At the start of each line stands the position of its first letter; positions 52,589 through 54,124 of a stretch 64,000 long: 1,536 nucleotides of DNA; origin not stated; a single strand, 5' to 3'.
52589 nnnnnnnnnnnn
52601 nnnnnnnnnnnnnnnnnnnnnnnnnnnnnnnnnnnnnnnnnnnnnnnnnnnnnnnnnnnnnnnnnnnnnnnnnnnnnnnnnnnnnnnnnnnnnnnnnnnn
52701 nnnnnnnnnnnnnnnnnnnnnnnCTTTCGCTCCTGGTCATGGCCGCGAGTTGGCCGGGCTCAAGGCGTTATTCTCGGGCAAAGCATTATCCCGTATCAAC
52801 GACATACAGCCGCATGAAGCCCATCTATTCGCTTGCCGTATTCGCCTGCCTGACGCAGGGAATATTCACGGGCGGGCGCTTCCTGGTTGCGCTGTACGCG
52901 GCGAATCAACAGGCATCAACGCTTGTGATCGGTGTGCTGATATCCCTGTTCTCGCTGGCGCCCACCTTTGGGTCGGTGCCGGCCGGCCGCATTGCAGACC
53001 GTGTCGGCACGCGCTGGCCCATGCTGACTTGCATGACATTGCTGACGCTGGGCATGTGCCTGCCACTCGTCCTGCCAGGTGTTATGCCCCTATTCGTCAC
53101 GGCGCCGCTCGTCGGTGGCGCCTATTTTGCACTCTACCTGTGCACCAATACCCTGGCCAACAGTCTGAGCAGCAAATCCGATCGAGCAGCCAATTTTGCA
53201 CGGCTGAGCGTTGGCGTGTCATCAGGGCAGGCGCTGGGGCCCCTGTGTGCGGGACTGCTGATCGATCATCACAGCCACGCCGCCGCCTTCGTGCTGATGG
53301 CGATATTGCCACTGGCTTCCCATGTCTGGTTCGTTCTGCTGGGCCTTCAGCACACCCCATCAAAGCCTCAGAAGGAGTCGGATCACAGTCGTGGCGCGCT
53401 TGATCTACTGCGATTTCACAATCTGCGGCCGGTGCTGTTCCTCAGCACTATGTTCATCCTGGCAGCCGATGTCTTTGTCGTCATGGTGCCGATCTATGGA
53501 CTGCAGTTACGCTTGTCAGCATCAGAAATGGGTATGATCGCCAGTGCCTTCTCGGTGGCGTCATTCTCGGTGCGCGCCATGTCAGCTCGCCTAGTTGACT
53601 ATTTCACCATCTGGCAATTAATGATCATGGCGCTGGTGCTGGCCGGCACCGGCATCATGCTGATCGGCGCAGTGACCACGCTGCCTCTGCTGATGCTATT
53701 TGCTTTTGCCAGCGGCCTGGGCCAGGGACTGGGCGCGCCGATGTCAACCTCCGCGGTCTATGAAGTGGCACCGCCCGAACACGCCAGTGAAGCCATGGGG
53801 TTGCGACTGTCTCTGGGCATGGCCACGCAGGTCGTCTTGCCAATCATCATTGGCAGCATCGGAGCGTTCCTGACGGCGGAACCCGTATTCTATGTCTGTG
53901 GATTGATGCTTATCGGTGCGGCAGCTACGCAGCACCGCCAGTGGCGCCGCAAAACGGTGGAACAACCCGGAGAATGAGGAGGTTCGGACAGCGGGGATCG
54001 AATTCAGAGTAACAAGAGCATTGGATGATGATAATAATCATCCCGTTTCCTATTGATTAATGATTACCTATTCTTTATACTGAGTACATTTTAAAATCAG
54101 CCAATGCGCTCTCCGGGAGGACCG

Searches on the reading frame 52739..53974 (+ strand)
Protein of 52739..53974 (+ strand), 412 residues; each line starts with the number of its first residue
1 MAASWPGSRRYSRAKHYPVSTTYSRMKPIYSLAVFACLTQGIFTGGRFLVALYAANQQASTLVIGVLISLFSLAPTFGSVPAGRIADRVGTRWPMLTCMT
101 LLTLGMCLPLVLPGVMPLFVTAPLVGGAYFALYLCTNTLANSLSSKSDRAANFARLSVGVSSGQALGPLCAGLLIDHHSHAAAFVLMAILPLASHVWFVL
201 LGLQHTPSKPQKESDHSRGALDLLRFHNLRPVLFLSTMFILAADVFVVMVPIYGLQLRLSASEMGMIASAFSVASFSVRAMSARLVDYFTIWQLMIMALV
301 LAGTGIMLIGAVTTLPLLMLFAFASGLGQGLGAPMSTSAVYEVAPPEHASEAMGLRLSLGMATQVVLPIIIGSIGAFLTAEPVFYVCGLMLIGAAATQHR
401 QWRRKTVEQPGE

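Call 3: search_protein_families(library=pfam, proteins=[window:52739-53974:+], max_evalue=0.1)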
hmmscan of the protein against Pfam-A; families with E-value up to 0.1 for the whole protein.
window:52739-53974:+ (412 aa): 4 families
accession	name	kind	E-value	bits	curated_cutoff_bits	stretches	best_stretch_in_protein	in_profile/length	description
PF07690.21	MFS_1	-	9.5e-42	143.6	33.4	2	49-260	18-235/347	Major Facilitator Superfamily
PF00083.30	Sugar_tr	-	9.1e-10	38.4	22.3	2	51-199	35-185/452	Sugar (and other) transporter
PF12832.13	MFS_1_like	-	2.3e-08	33.9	25.2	2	47-185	232-372/373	MFS_1 like family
PF06779.20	MFS_4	-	6.9e-07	29.4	26.3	1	23-187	188-351/364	Uncharacterised MFS-type transporter YbfB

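Call 4: search_protein_families(library=ncbifam, proteins=[window:52739-53974:+], max_evalue=0.1)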
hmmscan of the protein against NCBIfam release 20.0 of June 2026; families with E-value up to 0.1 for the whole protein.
window:52739-53974:+ (412 aa): 22 families
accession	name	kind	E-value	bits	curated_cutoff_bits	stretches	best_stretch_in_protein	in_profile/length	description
TIGR00881.1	2A0104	subfamily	8.7e-15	54.6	407.75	2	242-392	10-161/379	phosphoglycerate transporter protein PgtP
NF002962.0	PRK03633.1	equivalog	1.8e-10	40.5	361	1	31-196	203-366/382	MFS transporter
TIGR00893.1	2A0114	subfamily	1.7e-09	37.1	395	1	63-216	30-182/399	D-galactonate transporter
NF000218.1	FexA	exception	1.3e-08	34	900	1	232-392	25-186/475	chloramphenicol/florfenicol efflux MFS transporter FexA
NF012174.0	tet_MFS_A_B_C_D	equivalog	4.3e-08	32.4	475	1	57-375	35-356/382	Tet(A)/Tet(B)/Tet(C) family tetracycline efflux MFS transporter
NF007372.0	PRK09874.1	equivalog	5.7e-08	32.3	571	1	58-408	50-404/408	multidrug efflux MFS transporter MdtG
NF049980.1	SfMCT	equivalog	6e-08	31.8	320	2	58-190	245-378/378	L-lactate MFS transporter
TIGR00880.1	2_A_01_02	superfamily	6.3e-08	32.8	131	1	65-198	1-134/141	multidrug resistance protein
NF041040.1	FslB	exception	1.4e-07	30.9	600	1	82-289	67-275/417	rhizoferrin export MFS transporter FslB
TIGR00890.1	2A0111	subfamily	5.6e-07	28.8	374.85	1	36-395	12-375/377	oxalate/formate antiport family MFS transporter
TIGR00895.1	2A0115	subfamily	2.7e-06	26.6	418.55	1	59-192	49-182/398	aromatic acid/H+ symport family MFS transporter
NF038246.1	bile_salt_MFS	equivalog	2.9e-06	26.4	400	1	53-190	254-392/408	conjugated bile salt MFS transporter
NF033135.1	cmx_cmrA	equivalog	2.1e-05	23.8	400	1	26-189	201-363/374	Cmx/CmrA family chloramphenicol efflux MFS transporter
NF007792.0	PRK10489.1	equivalog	4.3e-05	22.7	324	1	154-393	149-390/419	enterobactin transporter EntS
TIGR00711.1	efflux_EmrB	subfamily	0.0003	19.7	230.2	1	238-386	13-161/485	DHA2 family efflux MFS transporter permease subunit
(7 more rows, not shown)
